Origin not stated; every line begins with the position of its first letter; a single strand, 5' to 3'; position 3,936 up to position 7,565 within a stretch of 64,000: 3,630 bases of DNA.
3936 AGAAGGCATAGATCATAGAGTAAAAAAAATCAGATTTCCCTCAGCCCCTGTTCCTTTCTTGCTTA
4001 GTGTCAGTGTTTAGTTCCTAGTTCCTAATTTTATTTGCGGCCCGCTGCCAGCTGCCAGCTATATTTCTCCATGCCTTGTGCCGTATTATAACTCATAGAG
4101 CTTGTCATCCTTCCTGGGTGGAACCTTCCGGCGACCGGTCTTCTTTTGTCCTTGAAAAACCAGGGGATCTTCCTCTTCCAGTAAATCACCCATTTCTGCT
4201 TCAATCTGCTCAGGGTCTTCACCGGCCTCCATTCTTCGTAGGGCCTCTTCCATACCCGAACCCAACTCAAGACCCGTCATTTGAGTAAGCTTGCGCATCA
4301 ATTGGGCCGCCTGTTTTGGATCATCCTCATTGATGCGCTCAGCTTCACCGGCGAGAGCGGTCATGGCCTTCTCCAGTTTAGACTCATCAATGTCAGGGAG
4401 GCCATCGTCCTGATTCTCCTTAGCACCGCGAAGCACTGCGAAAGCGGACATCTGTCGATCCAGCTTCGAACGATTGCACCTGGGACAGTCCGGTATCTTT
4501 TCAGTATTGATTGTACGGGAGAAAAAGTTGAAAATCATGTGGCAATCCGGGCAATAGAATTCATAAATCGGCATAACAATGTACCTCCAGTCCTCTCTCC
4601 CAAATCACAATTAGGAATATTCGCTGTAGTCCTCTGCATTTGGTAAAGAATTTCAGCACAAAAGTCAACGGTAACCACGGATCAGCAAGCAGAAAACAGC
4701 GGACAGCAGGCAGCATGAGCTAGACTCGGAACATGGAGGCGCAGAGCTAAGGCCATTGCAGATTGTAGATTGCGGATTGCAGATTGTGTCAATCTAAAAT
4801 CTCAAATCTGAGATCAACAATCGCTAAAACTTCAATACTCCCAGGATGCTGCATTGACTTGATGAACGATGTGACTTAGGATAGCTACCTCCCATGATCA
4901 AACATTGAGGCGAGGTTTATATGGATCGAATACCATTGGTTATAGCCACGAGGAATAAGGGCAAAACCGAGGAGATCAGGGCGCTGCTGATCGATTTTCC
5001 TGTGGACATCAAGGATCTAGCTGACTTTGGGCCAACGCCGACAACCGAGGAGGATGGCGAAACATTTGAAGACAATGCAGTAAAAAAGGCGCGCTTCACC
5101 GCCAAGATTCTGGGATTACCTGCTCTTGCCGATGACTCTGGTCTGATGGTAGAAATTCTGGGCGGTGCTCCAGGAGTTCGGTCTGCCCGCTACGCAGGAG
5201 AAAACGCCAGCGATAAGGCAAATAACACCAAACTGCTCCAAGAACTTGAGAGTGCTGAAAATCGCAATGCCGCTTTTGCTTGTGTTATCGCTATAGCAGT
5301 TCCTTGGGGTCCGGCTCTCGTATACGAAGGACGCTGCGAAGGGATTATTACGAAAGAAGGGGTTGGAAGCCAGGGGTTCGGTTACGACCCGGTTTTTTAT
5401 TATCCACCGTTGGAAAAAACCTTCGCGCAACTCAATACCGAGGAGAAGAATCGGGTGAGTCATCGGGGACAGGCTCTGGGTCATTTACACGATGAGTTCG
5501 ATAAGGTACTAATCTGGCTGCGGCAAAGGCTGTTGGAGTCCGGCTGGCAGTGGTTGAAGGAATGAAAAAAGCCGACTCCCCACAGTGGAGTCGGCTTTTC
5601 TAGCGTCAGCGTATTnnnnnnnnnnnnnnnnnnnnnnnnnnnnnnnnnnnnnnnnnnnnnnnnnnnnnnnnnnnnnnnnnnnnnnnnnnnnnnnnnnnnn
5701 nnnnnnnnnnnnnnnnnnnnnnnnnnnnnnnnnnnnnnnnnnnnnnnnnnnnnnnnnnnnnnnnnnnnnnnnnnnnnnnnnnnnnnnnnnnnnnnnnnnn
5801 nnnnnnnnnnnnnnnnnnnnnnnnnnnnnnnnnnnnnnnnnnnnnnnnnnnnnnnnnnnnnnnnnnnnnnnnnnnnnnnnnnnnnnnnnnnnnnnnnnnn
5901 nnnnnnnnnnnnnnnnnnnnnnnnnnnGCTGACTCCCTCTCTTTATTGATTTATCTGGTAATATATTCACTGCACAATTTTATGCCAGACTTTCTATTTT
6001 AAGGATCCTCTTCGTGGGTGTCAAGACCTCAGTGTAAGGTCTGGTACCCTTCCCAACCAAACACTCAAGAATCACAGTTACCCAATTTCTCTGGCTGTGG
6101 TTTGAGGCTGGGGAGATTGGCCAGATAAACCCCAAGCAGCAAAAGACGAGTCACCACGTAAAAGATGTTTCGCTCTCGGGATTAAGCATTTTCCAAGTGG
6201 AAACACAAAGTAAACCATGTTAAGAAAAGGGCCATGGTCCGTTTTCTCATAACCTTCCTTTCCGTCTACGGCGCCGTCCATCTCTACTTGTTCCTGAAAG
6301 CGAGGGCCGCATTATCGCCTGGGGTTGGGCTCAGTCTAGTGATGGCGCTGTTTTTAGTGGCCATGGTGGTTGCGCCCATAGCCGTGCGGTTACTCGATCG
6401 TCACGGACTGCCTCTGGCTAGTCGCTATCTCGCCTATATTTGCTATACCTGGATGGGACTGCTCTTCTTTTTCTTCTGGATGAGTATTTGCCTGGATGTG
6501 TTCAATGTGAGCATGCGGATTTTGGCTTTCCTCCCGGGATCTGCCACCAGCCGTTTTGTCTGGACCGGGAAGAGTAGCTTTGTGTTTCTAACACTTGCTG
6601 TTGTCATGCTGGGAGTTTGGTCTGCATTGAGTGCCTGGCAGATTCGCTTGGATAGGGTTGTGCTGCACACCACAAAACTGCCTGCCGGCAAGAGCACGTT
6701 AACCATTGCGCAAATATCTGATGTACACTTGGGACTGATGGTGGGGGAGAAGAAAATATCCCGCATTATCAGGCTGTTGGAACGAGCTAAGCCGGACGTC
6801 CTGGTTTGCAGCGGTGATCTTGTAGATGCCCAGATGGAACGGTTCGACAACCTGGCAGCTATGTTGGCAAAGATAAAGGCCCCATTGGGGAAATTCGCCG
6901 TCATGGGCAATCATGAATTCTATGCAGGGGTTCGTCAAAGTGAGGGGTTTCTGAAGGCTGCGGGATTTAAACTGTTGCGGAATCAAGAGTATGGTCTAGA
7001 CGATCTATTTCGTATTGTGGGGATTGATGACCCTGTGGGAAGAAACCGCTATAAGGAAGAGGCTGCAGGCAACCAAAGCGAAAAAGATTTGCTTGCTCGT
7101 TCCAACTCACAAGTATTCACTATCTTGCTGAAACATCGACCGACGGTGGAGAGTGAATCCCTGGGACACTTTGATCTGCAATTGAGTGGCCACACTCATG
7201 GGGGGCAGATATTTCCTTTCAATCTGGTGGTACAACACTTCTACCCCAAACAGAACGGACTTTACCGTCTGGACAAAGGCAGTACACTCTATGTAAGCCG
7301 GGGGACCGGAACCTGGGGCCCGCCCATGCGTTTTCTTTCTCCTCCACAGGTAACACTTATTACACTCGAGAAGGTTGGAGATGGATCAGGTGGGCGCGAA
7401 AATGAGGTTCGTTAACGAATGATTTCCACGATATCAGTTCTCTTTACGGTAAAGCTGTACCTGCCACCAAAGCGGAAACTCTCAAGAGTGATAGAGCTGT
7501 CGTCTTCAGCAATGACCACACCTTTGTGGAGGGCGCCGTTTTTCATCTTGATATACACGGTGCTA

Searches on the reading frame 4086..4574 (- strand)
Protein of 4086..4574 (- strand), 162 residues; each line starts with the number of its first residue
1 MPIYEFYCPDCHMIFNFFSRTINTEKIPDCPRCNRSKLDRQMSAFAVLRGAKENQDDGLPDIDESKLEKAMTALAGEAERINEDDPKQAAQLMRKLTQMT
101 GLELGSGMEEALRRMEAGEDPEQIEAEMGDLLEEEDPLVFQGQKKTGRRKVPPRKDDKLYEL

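Call 39: search_protein_families(library=pfam, proteins=[window:4086-4574:-], max_evalue=0.00001)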
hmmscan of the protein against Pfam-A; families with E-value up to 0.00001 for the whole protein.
window:4086-4574:- (162 aa): 1 family
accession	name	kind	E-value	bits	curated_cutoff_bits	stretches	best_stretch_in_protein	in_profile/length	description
PF09723.15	Zn_ribbon_8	-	3.7e-10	40.1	34.4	1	1-42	1-41/41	Zinc ribbon domain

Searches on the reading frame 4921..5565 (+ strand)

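Call 39: search_protein_families(library=pfam, proteins=[window:4921-5565:+], max_evalue=0.00001)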
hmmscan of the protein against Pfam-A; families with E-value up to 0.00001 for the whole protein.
window:4921-5565:+ (214 aa): 1 family
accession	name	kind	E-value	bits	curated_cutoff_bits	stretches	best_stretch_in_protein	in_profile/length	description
PF01725.21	Ham1p_like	-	4.3e-66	222.8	22.5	1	6-190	1-184/186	Ham1 family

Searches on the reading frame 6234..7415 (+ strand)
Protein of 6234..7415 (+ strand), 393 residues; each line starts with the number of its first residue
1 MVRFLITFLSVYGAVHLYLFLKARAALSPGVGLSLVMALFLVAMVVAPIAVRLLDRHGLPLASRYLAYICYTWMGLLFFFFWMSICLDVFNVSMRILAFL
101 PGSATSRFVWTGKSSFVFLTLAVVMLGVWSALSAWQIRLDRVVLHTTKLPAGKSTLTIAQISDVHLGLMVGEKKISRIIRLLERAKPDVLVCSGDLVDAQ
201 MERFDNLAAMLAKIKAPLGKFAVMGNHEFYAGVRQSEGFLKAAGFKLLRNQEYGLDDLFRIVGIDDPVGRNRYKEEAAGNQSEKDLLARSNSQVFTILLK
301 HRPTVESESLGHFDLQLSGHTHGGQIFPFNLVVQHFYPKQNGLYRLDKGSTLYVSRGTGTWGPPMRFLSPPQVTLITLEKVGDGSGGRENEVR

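Call 39: search_protein_families(library=pfam, proteins=[window:6234-7415:+], max_evalue=0.00001)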
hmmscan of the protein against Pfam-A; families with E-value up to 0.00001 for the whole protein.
window:6234-7415:+ (393 aa): 1 family
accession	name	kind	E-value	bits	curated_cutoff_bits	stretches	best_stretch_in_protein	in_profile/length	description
PF00149.33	Metallophos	-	1.3e-16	62.1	21.5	1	157-323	2-190/191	Calcineurin-like phosphoesterase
